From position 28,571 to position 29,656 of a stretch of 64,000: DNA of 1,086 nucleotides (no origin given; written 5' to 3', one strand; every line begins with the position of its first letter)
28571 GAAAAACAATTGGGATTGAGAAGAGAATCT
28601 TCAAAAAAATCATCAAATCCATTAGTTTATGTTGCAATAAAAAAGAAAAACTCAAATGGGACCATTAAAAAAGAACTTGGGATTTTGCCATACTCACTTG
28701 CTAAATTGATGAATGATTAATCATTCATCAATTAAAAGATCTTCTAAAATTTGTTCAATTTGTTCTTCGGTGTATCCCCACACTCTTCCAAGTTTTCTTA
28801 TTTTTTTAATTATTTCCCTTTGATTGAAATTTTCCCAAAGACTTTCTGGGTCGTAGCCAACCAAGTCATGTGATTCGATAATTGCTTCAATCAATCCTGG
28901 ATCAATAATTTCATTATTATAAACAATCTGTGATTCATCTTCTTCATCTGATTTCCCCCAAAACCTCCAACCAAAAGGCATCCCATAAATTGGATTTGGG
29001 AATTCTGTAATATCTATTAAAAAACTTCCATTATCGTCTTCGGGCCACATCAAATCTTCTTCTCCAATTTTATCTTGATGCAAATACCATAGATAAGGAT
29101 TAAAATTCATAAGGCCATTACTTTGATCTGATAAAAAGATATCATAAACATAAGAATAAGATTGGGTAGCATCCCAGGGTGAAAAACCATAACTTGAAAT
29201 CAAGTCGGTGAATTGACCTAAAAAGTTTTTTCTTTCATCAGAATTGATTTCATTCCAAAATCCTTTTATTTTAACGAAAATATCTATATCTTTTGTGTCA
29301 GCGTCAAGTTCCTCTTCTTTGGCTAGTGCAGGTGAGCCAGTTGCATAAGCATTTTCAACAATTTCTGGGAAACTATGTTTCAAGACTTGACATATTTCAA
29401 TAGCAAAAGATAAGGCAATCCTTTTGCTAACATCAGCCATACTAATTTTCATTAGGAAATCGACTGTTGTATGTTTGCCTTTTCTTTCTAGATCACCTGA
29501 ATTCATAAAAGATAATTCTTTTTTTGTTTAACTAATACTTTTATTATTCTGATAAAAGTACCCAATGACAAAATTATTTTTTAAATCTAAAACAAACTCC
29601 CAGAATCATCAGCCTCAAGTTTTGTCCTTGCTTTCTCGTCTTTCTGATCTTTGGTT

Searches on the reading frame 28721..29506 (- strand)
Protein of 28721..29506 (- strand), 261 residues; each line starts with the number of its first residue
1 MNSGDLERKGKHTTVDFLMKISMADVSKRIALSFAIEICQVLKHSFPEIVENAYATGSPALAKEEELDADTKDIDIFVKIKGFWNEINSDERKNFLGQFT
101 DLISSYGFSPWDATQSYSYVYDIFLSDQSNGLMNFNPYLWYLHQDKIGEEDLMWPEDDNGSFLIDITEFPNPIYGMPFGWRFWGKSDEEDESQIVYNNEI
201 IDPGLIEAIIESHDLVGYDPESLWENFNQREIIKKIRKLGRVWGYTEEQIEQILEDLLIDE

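Call 83: search_protein_families(library=pfam, proteins=[window:28721-29506:-], max_evalue=1)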
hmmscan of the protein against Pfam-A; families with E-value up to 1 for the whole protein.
window:28721-29506:- (261 aa): 2 families
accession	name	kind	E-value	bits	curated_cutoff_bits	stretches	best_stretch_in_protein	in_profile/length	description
PF08761.16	dUTPase_2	-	0.051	14.3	22.9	0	64-118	92-148/162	dUTPase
PF18039.7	UBA_6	-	0.19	12.2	23.5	1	244-257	12-25/42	UBA-like domain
